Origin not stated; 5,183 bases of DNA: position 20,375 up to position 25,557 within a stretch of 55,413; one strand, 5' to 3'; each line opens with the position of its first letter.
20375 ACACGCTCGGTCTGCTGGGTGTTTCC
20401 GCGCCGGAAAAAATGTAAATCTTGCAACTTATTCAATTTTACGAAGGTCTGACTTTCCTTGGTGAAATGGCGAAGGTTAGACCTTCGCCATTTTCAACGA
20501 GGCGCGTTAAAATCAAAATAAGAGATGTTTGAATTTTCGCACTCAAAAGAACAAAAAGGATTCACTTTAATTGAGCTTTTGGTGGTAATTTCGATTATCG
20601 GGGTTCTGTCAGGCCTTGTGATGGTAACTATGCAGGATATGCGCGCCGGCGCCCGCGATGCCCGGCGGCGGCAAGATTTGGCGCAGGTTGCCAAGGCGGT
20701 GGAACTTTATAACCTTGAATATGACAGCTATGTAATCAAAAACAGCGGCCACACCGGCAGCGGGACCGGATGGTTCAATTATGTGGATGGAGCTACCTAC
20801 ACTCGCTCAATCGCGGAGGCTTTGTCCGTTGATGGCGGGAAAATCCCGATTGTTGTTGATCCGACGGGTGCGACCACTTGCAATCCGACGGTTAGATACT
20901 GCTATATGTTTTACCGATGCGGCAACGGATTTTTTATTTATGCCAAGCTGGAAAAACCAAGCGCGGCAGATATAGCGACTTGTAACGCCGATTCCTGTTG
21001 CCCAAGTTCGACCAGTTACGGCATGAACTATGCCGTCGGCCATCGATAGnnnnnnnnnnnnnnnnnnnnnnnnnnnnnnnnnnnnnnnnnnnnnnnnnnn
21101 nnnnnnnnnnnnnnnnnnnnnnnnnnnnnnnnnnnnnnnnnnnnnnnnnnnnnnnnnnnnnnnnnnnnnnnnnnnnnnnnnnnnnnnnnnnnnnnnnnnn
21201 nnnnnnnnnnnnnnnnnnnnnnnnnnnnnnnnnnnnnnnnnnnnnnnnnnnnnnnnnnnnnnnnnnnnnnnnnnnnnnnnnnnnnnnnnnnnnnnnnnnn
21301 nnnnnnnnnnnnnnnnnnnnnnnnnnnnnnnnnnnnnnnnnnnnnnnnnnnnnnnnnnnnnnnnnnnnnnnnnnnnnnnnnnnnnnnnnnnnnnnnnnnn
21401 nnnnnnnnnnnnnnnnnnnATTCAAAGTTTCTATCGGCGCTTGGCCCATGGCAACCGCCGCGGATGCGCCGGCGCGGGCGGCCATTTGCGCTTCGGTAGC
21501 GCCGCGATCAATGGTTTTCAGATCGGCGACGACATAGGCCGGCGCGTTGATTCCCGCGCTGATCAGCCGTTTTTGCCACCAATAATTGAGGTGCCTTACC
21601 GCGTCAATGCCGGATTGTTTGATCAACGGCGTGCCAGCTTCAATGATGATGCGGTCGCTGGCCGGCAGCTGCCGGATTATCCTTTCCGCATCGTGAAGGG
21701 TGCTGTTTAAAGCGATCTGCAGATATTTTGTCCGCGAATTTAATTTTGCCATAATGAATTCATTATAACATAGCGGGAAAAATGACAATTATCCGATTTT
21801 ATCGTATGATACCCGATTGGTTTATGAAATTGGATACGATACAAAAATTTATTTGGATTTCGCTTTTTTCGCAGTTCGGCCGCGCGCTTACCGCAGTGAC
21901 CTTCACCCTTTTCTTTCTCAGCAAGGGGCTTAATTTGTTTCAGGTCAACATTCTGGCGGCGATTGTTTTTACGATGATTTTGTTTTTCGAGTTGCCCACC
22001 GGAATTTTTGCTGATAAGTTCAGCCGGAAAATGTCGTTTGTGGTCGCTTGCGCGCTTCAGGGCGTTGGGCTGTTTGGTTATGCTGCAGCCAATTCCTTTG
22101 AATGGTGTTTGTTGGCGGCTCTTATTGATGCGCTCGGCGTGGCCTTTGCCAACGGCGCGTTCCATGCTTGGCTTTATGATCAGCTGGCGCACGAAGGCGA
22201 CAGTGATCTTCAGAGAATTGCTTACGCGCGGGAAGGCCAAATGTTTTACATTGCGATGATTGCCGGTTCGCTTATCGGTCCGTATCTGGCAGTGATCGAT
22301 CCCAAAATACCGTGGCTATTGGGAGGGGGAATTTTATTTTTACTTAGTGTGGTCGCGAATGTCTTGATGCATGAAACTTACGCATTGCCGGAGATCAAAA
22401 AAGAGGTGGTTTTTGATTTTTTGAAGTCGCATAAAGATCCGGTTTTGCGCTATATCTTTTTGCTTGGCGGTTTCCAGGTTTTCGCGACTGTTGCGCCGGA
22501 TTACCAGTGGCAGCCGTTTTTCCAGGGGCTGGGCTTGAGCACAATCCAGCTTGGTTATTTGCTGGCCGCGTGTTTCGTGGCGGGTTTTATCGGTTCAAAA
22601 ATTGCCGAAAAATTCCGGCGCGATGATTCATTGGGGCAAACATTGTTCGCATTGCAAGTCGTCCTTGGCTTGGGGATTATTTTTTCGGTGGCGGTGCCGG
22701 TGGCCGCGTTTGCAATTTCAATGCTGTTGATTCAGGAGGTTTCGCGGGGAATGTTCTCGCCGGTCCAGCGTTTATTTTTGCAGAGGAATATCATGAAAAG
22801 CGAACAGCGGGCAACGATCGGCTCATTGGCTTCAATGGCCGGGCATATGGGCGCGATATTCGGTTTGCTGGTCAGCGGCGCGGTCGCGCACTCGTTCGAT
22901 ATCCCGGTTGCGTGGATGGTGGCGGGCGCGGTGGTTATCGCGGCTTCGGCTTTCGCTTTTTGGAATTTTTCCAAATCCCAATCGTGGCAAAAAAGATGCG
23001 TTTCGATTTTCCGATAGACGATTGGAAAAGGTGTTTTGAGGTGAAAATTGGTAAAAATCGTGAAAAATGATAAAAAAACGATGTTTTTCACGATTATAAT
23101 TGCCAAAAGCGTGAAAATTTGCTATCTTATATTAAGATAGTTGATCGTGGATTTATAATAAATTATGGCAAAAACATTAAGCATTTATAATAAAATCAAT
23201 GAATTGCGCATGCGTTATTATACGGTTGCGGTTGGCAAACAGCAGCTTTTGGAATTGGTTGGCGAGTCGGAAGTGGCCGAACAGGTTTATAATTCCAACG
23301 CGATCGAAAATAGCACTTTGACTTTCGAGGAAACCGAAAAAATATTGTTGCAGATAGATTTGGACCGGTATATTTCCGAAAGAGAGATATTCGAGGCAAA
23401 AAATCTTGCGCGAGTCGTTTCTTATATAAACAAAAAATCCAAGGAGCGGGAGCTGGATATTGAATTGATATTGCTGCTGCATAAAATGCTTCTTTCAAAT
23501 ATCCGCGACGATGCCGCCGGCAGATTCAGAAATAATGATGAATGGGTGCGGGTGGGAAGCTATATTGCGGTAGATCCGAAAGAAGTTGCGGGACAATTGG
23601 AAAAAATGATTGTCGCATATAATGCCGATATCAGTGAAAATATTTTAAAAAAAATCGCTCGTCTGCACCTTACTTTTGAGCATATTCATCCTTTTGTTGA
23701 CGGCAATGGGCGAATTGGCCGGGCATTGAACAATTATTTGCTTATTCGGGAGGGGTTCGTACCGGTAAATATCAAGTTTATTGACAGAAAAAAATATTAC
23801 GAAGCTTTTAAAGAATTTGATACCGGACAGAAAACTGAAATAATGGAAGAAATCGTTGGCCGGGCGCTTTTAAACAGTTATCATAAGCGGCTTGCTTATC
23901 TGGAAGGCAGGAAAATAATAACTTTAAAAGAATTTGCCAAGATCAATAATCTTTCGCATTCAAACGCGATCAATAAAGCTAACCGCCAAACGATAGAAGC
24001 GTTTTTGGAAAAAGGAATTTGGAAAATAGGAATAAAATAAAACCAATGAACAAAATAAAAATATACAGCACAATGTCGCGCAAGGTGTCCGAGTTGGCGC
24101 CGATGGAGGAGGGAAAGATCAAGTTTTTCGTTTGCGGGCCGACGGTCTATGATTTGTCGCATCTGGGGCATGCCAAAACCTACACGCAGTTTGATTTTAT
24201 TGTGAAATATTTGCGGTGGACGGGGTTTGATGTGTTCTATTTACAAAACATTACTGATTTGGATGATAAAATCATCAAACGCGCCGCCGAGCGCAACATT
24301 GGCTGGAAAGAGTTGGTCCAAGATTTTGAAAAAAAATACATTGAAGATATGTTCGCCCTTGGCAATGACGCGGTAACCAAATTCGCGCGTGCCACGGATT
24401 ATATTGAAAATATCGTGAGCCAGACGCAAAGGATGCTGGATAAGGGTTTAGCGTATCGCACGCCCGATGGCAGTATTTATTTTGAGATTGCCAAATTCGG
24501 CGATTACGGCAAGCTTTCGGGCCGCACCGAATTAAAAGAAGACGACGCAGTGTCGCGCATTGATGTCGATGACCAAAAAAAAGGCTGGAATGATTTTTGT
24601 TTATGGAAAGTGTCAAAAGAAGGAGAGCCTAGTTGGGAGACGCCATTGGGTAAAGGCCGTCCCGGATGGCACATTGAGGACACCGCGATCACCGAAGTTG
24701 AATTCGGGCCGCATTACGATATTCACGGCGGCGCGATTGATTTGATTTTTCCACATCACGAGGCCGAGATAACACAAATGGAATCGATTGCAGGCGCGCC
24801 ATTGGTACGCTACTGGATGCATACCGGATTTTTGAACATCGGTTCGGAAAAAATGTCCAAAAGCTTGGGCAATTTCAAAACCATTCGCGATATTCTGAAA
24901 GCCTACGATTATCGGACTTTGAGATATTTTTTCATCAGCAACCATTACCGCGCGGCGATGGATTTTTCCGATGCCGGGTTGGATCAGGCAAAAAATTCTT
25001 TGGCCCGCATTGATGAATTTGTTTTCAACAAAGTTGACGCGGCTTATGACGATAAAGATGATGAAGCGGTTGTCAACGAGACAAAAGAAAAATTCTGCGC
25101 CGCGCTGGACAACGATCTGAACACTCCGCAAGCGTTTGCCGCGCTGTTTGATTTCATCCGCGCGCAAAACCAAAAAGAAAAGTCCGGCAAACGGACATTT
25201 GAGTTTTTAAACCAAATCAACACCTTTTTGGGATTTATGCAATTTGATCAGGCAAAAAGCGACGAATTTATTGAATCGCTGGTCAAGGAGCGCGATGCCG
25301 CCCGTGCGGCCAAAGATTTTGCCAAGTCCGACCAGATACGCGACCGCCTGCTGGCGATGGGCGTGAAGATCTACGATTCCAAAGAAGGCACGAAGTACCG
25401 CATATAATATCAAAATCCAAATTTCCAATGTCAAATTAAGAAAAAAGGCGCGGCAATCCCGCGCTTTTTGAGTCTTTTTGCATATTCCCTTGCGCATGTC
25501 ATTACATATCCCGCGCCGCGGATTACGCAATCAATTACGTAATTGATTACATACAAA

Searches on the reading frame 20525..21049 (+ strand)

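Call 7: search_protein_families(library=pfam, proteins=[window:20525-21049:+], max_evalue=0.001)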
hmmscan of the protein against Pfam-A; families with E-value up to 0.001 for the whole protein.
window:20525-21049:+ (174 aa): 1 family
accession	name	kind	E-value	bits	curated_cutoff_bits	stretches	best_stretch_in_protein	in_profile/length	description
PF07963.17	N_methyl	-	5.8e-09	35.6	21.2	1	9-32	3-26/27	Prokaryotic N-terminal methylation motif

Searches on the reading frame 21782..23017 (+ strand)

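Call 7: search_protein_families(library=pfam, proteins=[window:21782-23017:+], max_evalue=0.001)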
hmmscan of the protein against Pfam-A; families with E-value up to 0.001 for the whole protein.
window:21782-23017:+ (411 aa): 1 family
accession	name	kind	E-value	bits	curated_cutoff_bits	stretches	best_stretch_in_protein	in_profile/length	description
PF07690.21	MFS_1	-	9.6e-24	84.4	33.4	2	26-342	4-328/347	Major Facilitator Superfamily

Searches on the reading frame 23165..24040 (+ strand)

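Call 7: search_protein_families(library=pfam, proteins=[window:23165-24040:+], max_evalue=0.001)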
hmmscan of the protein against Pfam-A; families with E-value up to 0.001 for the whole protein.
window:23165-24040:+ (291 aa): 1 family
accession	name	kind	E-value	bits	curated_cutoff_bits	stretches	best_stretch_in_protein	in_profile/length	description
PF02661.23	Fic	-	1.7e-20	74.1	24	1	97-193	2-93/93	Fic/DOC family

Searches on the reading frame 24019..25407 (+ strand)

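Call 7: search_protein_families(library=pfam, proteins=[window:24019-25407:+], max_evalue=0.001)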
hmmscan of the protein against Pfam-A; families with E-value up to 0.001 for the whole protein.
window:24019-25407:+ (462 aa): 6 families
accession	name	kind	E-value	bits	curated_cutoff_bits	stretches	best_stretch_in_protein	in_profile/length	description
PF01406.26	tRNA-synt_1e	-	6.4e-110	367.7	27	1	27-325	3-300/301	tRNA synthetases class I (C) catalytic domain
PF09334.17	tRNA-synt_1g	-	5e-14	52.3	20.1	2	244-326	293-376/391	tRNA synthetases class I (M)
PF09190.17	DALR_2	-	5.8e-09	36.8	22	1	358-405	1-54/57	DALR domain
PF00133.28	tRNA-synt_1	-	2e-06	27.3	22.7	0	275-316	372-413/414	tRNA synthetases class I (I, L, M and V)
PF23493.1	CysS_C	-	1.5e-05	25.5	23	1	418-461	8-51/51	Cysteinyl-tRNA ligase anticodon binding domain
PF01921.24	tRNA-synt_1f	-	4.9e-05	22.9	27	1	272-339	276-343/360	tRNA synthetases class I (K)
